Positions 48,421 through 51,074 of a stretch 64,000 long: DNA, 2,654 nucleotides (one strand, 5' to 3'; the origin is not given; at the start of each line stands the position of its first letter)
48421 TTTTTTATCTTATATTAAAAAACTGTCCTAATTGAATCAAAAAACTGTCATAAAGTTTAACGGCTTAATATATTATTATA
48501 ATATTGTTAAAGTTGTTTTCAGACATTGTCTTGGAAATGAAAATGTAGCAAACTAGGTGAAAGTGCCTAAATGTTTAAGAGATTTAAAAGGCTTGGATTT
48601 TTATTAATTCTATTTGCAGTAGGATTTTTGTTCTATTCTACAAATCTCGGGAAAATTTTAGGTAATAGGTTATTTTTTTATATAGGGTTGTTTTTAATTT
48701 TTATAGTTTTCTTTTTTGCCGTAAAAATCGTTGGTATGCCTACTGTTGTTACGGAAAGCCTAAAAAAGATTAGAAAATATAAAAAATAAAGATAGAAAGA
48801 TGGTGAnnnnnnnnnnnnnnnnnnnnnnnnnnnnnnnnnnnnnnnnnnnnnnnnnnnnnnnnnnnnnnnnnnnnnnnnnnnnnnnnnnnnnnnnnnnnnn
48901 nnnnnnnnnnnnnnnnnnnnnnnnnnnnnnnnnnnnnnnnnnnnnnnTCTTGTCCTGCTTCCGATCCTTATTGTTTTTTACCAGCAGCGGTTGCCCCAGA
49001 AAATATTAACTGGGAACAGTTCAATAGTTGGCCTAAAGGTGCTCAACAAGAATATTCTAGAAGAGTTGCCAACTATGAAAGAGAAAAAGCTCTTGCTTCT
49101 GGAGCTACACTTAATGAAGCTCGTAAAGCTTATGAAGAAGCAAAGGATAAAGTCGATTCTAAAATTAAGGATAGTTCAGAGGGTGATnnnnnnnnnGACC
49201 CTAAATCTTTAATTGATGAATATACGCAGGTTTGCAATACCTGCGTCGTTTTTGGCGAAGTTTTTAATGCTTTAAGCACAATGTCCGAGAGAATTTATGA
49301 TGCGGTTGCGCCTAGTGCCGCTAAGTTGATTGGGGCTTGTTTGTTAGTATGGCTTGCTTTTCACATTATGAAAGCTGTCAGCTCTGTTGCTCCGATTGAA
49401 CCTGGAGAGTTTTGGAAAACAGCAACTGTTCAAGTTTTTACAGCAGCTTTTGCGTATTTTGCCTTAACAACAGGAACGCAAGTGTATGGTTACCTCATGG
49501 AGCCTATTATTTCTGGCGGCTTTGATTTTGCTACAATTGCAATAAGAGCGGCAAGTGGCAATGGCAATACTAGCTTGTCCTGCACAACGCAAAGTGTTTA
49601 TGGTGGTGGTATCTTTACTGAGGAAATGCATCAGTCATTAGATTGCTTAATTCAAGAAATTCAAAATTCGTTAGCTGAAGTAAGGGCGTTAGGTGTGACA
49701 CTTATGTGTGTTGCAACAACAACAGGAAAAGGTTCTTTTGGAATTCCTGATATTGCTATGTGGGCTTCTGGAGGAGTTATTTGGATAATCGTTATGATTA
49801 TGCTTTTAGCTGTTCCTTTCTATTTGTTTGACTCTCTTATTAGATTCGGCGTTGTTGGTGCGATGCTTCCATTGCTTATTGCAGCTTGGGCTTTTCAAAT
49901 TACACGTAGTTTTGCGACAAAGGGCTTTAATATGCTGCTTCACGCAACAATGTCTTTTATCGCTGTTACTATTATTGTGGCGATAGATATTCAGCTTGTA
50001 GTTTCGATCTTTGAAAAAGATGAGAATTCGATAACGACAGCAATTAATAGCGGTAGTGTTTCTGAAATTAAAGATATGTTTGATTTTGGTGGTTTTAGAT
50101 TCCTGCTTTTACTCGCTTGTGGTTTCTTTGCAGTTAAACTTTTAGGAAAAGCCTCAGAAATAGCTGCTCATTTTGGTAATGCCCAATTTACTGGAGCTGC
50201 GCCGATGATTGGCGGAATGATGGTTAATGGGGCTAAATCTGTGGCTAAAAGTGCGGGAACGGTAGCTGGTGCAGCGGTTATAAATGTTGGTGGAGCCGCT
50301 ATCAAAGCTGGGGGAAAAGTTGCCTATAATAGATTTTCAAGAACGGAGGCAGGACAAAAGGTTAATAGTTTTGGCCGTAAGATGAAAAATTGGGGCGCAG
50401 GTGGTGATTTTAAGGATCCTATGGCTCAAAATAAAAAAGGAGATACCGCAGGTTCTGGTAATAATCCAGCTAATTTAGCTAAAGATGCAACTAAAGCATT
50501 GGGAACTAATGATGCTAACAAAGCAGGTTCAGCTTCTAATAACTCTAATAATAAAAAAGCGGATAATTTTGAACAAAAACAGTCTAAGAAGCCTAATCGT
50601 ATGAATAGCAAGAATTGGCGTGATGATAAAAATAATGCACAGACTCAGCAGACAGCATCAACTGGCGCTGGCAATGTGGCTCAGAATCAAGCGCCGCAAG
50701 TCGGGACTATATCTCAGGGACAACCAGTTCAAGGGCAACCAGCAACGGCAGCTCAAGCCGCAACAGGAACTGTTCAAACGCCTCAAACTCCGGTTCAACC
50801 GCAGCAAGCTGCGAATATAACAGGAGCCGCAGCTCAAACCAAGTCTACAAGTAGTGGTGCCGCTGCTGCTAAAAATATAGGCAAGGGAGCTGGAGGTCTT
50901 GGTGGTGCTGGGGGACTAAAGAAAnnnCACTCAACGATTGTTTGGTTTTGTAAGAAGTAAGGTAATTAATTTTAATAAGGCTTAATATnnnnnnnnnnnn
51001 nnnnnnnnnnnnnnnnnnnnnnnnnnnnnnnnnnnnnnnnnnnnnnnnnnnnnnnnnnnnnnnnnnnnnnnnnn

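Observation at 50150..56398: Each VirB6-like paralog carries a different low-complexity C-terminal tail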

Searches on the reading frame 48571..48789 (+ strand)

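Call 57: search_protein_families(library=pfam, proteins=[window:48571-48789:+], max_evalue=10)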
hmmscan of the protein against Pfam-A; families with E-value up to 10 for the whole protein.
window:48571-48789:+ (72 aa): 4 families
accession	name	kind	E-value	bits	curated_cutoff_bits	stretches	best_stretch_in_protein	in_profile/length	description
PF20479.3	TMEM128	-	0.0064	17.4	23.9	1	11-55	10-59/124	TMEM128 protein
PF06197.19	DUF998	-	0.011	15.8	30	1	8-48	49-89/184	Protein of unknown function (DUF998)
PF20990.2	DUF2207_C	-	0.12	12.5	33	1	2-59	135-194/247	Predicted membrane protein (DUF2207) C-terminal domain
PF12420.13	DUF3671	-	1.4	8.8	34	1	7-72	161-217/223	Fam-L, Fam-M like protein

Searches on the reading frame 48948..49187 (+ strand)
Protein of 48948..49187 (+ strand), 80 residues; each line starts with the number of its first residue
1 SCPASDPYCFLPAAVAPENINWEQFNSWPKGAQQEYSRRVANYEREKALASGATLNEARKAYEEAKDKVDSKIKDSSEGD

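Call 95: search_protein_families(library=pfam, proteins=[window:48948-49187:+], max_evalue=1)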
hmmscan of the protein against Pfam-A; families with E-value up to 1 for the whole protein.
window:48948-49187:+ (80 aa): 2 families
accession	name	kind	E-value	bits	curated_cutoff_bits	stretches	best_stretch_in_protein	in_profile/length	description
PF13376.11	OmdA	-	0.13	12.7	25.6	1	22-47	19-44/60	Bacteriocin-protection, YdeI or OmpD-Associated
PF23367.1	DUF7091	-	0.16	12.9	27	1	45-79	6-40/88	Family of unknown function (DUF7091)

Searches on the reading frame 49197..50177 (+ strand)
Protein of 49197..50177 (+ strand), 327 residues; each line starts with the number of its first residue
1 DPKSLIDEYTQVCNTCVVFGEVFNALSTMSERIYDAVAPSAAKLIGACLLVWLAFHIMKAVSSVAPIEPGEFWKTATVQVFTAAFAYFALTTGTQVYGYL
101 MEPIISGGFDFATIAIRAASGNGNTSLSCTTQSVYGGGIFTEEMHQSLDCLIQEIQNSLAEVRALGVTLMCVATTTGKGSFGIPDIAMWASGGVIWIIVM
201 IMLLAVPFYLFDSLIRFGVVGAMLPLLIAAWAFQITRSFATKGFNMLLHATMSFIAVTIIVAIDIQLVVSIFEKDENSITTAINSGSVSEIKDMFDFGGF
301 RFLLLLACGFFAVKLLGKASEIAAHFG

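Call 15: search_solved_structures(query=A2, max_evalue=10, show_alignments=2)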
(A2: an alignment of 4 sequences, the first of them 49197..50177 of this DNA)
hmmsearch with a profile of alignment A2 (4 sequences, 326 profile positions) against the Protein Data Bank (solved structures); distinct sequences matched with E-value up to 10: 1.
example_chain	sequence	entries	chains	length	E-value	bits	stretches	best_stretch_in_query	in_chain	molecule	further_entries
9h8t_E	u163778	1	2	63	1.6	11.2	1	237-288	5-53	Complex III subunit 9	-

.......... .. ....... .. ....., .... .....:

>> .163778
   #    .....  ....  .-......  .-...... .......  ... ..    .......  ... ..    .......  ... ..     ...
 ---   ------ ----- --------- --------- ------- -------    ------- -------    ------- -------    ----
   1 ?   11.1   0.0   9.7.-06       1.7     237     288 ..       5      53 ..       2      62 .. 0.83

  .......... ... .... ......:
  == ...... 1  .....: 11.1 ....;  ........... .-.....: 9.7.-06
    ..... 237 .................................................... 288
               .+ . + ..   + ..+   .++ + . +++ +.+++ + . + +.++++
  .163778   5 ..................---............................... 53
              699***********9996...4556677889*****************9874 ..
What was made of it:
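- The core profile finds no PDB sequence (call 15).
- Tried and rejected: The core profile found nothing (call 15).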

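Call 18: search_protein_representatives(alignment_id=A2)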
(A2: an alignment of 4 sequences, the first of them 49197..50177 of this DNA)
Query: 4 sequences, 326 profile positions. Proteins with E-value up to 0.001 (for the whole library): 1785; up to 1e-10: 1401; up to 1e-30: 600. The best 150 are listed.
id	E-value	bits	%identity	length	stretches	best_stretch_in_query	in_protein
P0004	6.5e-140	482.5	-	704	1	2-326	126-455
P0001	9.3e-139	478.7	-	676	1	1-326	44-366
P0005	1.8e-137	474.4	-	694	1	1-326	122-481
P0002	1.0e-88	314.2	-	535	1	32-326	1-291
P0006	2.2e-88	313.1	-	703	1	3-326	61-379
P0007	1.9e-81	290.4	-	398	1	6-322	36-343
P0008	1.3e-77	277.7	-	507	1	2-326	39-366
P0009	8.2e-75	268.5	-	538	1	3-326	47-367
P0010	9.1e-75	268.4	-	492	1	3-326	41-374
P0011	3.8e-66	240.0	-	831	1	9-324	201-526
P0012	8.8e-66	238.8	-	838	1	10-324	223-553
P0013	3.8e-65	236.8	-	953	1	12-323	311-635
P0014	4.7e-65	236.5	-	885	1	14-323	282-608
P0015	7.4e-65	235.8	-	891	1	14-323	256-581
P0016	2.3e-64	234.2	-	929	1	9-323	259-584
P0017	4.6e-63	229.9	-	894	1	3-326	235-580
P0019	4.1e-62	226.8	-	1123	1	3-326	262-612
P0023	7.5e-61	222.7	-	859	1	11-323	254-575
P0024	1.8e-60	221.4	-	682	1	7-326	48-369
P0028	2.7e-59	217.5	-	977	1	3-326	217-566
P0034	1.2e-57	212.1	-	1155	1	12-323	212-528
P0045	1.5e-55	205.3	-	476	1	10-323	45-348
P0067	3.3e-52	194.2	-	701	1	2-323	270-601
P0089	1.0e-50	189.4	-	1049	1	10-326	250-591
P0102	1.5e-49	185.5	-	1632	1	3-324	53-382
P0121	1.6e-48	182.2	-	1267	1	7-326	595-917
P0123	3.4e-48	181.1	-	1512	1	5-325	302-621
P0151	9.4e-47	176.3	-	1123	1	8-323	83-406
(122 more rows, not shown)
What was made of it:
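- Tried and rejected: The exhaustive profile search (call 18) was what revealed the family.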

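Call 20: list_cluster_members(proteins=[P0006, P0008, P0011, P0013, P0019, P0034, P0102, P0121, P0007, P0024])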
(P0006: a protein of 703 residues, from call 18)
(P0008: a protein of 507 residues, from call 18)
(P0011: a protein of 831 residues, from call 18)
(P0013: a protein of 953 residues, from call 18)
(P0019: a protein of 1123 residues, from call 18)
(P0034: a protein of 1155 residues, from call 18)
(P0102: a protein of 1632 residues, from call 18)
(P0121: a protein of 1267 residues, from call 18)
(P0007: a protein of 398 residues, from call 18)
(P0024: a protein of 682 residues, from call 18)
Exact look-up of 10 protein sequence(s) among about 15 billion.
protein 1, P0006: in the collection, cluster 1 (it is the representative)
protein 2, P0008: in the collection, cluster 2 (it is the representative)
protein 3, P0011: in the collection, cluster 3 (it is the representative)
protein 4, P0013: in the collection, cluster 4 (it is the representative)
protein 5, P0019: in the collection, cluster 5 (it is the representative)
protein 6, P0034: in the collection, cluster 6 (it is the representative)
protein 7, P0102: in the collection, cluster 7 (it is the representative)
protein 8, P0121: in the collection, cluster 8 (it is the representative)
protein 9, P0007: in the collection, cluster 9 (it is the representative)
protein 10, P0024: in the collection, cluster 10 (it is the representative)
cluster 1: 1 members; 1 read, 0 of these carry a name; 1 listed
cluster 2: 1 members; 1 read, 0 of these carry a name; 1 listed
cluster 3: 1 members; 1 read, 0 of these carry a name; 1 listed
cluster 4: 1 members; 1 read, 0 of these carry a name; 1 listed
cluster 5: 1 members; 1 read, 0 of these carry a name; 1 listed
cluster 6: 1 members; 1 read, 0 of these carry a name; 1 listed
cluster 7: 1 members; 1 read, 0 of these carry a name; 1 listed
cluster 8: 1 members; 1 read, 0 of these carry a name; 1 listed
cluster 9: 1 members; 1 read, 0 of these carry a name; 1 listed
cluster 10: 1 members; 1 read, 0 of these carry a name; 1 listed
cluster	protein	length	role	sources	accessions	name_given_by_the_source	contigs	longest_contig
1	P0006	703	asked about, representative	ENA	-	-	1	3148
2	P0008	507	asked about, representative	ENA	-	-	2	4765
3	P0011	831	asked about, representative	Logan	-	-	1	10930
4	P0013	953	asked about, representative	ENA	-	-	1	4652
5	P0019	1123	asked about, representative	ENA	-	-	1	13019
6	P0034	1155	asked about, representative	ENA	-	-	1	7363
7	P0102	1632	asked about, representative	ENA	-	-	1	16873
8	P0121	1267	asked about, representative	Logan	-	-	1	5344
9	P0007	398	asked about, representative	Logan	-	-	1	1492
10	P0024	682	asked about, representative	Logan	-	-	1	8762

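Call 40: find_encoding_contigs(protein=P0067, flank=10000, max_places=2)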
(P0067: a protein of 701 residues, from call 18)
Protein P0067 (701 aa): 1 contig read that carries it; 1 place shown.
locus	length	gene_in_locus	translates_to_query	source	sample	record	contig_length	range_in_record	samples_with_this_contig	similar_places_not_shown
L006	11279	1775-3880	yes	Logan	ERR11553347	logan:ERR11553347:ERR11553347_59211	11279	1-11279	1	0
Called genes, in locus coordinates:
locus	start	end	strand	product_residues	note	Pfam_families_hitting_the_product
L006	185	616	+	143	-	-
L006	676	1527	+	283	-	-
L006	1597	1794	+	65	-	-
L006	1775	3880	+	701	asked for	-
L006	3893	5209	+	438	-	-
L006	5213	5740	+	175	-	-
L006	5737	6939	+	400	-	-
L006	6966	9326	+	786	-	-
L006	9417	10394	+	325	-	PF01381:HTH_3, PF04545:Sigma70_r4 (faint), PF12844:HTH_19 (faint), PF13443:HTH_26 (faint), PF13560:HTH_31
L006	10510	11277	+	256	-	?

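Call 42: find_encoding_contigs(protein=P0045, flank=10000, max_places=2)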
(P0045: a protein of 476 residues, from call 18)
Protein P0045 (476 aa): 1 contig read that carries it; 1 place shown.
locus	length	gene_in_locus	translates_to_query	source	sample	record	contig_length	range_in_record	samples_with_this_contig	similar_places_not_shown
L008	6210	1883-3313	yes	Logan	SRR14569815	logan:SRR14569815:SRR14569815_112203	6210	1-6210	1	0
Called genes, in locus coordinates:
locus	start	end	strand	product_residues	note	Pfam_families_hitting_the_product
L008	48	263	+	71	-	-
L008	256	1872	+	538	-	-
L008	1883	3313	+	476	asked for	-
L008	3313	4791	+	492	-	PF04610:TrbL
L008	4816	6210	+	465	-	?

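Call 76: list_cluster_members(proteins=[P0012, P0014, P0015, P0016, P0017, P0023, P0028, P0089, P0123, P0151])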
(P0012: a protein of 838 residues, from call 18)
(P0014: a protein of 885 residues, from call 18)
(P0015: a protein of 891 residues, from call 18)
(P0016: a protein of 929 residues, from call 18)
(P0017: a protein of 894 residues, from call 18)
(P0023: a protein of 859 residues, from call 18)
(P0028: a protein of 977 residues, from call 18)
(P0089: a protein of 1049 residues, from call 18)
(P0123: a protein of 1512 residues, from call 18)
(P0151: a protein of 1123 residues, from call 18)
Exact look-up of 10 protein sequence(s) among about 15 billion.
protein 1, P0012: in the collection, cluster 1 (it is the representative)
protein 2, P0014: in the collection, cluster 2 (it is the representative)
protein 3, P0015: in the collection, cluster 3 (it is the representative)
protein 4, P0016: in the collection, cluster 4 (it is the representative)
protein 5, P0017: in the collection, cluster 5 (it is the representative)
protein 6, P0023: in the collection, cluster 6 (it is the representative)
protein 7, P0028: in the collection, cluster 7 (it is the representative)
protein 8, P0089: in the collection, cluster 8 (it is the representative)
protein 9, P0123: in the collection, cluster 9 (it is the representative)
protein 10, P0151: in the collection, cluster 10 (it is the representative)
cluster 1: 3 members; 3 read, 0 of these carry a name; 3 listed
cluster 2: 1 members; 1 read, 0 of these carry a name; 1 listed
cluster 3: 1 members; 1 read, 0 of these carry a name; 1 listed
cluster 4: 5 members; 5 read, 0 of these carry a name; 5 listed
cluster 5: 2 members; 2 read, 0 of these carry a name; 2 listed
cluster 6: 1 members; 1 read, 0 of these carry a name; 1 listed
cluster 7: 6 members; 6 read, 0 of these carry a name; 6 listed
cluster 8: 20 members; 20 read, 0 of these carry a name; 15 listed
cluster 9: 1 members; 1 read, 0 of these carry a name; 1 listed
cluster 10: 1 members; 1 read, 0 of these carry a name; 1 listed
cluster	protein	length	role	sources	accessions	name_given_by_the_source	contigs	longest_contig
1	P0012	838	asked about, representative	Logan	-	-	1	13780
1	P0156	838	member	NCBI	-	-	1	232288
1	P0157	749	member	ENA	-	-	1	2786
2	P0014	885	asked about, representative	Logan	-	-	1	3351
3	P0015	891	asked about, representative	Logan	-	-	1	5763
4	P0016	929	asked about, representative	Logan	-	-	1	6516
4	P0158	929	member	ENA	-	-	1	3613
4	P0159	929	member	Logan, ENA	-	-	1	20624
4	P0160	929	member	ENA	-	-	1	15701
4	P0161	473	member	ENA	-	-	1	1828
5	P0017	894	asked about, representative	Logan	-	-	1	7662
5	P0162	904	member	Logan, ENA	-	-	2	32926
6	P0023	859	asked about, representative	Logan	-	-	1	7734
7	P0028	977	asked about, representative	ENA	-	-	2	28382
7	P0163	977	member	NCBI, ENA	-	-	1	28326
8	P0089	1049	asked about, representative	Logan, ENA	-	-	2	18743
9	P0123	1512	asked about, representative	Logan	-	-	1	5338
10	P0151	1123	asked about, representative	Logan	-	-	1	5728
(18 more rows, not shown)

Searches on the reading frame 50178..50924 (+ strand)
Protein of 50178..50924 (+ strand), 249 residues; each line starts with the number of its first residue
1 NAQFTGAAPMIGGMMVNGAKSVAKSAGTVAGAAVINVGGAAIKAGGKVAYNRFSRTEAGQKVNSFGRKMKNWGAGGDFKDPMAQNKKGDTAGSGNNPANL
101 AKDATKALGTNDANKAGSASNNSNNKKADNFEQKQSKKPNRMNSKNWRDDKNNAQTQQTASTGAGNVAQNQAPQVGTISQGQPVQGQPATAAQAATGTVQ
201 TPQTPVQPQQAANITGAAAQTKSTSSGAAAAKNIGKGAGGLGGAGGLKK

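Call 95: search_protein_families(library=pfam, proteins=[window:50178-50924:+], max_evalue=1)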
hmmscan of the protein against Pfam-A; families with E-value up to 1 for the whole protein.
window:50178-50924:+ (249 aa): 0 families
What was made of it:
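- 50178..50924 (+): Paralog 1 tail: 249 aa, A/G/N/K/Q/T-rich, net charge +20. The Q/P/T-rich stretch lies at nt 50685-50807. No Pfam hit (call 95).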
